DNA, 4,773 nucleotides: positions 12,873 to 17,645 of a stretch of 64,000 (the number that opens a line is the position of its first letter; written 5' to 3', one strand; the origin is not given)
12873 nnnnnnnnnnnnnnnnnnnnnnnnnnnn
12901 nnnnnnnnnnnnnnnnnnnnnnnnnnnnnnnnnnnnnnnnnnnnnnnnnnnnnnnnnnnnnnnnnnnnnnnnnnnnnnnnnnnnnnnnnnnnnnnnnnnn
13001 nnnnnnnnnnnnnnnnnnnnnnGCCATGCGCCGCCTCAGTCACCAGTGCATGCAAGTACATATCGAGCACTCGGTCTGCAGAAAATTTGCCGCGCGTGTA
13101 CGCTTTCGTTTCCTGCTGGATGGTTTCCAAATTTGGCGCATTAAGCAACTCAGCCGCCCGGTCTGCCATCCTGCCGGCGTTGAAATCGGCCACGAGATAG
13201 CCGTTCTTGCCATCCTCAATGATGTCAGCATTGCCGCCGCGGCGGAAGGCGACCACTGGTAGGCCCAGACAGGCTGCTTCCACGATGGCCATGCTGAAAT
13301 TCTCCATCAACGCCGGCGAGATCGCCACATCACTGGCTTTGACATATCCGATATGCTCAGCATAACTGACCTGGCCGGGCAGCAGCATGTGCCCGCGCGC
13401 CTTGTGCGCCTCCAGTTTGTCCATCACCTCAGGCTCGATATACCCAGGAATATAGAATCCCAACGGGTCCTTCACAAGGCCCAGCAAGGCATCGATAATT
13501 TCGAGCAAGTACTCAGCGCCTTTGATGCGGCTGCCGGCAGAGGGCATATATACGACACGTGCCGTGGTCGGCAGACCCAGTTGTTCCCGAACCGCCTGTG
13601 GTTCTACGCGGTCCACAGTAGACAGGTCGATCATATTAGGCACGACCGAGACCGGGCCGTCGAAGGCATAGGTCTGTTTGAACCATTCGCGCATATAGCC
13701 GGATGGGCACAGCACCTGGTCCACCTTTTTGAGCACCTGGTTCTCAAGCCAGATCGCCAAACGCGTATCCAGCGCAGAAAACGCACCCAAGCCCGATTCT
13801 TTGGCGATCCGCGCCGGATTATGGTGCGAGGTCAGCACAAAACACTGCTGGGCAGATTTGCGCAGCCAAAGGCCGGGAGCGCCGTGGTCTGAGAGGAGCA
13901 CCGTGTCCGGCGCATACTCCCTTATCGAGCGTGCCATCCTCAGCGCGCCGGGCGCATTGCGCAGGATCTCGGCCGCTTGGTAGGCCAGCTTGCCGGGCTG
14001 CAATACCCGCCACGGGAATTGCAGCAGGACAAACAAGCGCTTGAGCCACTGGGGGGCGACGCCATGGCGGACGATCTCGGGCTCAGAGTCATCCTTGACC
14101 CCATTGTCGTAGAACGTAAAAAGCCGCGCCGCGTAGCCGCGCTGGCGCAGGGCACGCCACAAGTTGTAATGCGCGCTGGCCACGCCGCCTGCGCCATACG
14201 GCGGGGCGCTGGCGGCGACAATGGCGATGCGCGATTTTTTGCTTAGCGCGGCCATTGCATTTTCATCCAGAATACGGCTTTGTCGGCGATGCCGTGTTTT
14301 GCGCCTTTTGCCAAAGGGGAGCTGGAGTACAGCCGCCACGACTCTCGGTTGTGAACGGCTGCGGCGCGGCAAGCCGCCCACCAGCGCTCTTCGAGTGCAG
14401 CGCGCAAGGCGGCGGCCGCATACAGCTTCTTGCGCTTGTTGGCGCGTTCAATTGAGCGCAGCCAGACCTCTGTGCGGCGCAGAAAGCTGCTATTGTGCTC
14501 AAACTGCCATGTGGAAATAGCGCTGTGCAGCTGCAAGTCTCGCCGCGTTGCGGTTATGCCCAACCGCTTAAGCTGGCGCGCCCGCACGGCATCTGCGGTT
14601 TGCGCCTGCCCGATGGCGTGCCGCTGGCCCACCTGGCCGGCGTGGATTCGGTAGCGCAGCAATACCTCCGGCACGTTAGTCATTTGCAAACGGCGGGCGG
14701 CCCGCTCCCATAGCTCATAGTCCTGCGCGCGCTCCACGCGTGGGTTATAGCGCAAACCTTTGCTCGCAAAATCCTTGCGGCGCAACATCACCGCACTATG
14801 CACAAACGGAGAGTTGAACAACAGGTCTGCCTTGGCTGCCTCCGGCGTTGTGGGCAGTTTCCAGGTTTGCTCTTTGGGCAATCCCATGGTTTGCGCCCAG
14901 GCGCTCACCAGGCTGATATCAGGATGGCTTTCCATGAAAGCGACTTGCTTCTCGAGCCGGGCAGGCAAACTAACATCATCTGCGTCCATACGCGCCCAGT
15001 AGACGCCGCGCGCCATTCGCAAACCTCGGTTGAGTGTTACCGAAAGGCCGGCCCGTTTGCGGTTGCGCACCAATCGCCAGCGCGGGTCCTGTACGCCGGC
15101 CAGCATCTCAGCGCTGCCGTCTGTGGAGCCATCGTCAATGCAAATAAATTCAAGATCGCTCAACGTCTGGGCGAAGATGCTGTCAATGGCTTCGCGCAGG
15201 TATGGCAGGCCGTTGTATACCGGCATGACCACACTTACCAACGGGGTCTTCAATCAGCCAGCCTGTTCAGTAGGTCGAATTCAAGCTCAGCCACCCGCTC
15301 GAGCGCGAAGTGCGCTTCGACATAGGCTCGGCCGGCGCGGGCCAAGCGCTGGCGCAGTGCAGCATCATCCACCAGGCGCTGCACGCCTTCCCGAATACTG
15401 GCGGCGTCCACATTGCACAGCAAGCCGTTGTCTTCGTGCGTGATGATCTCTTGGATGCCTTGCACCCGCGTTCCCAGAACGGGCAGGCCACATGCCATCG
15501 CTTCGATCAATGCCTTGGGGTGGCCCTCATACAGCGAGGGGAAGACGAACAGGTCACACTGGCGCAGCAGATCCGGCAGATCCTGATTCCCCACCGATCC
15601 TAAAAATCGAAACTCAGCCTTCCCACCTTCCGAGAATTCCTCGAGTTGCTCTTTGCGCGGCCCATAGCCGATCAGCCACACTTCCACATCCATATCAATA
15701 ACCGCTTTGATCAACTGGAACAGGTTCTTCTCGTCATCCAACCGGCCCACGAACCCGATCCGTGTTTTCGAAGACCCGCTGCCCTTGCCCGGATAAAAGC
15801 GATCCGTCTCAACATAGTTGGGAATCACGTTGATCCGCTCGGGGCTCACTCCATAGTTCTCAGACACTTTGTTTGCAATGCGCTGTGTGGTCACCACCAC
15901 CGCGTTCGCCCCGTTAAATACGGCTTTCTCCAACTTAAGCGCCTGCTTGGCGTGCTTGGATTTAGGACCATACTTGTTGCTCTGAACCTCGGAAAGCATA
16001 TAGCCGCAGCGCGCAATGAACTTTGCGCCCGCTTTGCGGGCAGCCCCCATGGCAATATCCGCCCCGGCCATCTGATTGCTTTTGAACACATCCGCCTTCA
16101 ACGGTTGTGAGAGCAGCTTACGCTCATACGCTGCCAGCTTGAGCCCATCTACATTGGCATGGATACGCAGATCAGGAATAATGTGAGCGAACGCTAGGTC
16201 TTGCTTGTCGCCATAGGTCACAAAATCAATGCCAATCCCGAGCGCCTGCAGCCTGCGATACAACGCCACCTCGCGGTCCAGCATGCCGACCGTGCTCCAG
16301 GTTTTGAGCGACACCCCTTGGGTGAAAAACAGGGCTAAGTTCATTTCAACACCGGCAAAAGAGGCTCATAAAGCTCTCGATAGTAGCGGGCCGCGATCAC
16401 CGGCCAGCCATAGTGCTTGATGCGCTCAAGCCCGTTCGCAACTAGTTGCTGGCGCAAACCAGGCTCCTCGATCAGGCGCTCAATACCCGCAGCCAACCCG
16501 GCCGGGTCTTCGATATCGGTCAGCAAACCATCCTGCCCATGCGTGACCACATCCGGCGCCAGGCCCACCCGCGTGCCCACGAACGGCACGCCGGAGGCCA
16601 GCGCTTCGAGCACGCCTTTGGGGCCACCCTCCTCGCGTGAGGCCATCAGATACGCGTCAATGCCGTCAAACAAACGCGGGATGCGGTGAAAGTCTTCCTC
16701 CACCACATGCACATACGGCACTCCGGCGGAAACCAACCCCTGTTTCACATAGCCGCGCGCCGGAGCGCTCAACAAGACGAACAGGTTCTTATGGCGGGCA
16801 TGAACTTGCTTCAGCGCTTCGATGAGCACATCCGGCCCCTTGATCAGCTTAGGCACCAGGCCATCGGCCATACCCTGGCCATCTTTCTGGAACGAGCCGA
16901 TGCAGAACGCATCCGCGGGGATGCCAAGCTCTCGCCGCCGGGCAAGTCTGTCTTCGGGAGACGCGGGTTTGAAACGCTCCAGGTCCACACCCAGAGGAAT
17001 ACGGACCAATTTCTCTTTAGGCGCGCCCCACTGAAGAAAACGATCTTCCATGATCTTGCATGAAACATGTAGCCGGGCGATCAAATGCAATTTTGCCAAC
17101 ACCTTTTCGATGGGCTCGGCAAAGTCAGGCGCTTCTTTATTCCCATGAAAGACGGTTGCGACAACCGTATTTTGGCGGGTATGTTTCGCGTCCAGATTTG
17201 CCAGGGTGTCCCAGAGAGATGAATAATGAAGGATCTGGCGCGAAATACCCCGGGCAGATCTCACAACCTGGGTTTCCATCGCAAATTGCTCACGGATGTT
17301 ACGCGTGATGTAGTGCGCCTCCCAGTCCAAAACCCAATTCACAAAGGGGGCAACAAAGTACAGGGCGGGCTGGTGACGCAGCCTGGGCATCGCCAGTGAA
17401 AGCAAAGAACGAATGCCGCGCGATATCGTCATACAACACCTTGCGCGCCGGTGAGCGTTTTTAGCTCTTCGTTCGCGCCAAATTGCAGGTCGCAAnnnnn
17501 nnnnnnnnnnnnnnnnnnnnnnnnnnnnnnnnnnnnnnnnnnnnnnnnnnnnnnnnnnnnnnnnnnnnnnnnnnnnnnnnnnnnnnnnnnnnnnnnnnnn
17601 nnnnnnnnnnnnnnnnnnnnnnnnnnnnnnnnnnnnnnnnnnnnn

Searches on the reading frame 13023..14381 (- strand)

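Call 47: search_protein_families(library=pfam, proteins=[window:13023-14381:-], max_evalue=0.00001)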
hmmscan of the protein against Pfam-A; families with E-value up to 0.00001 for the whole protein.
window:13023-14381:- (453 aa): 4 families
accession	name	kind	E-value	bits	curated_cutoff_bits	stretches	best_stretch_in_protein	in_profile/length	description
PF00534.26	Glycos_transf_1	-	1.9e-22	80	26.4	1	264-419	5-162/172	Glycosyl transferases group 1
PF13692.12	Glyco_trans_1_4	-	3.6e-20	73.1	27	1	277-414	5-141/142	Glycosyl transferases group 1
PF13439.12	Glyco_transf_4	-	3.8e-20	73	28.5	1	65-254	2-169/170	Glycosyltransferase Family 4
PF13579.12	Glyco_trans_4_4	-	7.1e-13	49.6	29.7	1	65-249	1-157/158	Glycosyl transferase 4-like domain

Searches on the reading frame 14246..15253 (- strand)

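Call 47: search_protein_families(library=pfam, proteins=[window:14246-15253:-], max_evalue=0.00001)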
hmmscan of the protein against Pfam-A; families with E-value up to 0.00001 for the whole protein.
window:14246-15253:- (336 aa): 3 families
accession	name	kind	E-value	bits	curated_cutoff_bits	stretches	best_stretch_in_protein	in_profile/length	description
PF00535.33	Glycos_transf_2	-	3.6e-33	115.3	23.3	1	7-162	1-163/168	Glycosyl transferase family 2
PF10111.15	Glyco_tranf_2_2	-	7.8e-09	35.8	27.3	1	7-208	1-222/276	Glycosyltransferase like family 2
PF13641.12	Glyco_tranf_2_3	-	9.3e-07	29.5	27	1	6-117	3-120/230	Glycosyltransferase like family 2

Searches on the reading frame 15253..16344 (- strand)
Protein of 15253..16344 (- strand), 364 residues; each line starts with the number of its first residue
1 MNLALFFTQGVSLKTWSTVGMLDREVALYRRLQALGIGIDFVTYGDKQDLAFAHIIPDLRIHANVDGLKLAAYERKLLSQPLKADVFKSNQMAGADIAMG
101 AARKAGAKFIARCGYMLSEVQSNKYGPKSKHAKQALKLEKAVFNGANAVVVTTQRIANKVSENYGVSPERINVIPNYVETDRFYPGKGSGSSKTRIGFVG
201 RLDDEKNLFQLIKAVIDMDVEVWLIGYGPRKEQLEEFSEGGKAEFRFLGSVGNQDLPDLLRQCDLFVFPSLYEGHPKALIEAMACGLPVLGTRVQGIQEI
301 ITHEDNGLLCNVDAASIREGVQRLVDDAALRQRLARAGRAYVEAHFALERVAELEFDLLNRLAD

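Call 47: search_protein_families(library=pfam, proteins=[window:15253-16344:-], max_evalue=0.00001)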
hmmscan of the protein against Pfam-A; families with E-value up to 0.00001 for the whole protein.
window:15253-16344:- (364 aa): 6 families
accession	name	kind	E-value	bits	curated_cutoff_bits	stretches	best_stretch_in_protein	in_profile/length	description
PF00534.26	Glycos_transf_1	-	8.8e-34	117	26.4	1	191-339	13-170/172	Glycosyl transferases group 1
PF13692.12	Glyco_trans_1_4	-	9e-32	110.7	27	1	194-327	2-142/142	Glycosyl transferases group 1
PF13439.12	Glyco_transf_4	-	2.9e-13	50.6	28.5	1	27-182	10-170/170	Glycosyltransferase Family 4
PF13524.12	Glyco_trans_1_2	-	3.3e-10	40.5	25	1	237-352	27-139/144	Glycosyl transferase-like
PF20706.3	GT4-conflict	-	5.5e-09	35.9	26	1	122-338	125-355/385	Family 4 Glycosyltransferase in conflict systems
PF13579.12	Glyco_trans_4_4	-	1.4e-08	35.7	29.7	1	27-176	9-157/158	Glycosyl transferase 4-like domain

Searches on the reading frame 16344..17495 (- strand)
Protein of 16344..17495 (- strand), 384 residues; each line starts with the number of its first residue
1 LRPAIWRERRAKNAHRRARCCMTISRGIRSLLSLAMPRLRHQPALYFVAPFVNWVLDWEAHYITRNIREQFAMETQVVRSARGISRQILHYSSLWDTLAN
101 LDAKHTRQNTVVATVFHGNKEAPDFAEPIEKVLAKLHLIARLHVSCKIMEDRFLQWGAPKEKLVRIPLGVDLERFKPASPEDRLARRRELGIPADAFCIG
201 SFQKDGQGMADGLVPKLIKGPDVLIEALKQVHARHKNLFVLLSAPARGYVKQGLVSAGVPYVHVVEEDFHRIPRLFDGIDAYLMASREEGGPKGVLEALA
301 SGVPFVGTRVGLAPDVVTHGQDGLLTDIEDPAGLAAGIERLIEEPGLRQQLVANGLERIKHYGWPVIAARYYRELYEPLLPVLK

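Call 47: search_protein_families(library=pfam, proteins=[window:16344-17495:-], max_evalue=0.00001)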
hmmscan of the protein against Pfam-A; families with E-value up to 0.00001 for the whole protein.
window:16344-17495:- (384 aa): 2 families
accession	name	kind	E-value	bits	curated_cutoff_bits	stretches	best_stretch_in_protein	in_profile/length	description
PF13692.12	Glyco_trans_1_4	-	1.3e-19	71.3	27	1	218-343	14-141/142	Glycosyl transferases group 1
PF00534.26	Glycos_transf_1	-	1.6e-18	67.2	26.4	1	219-356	28-170/172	Glycosyl transferases group 1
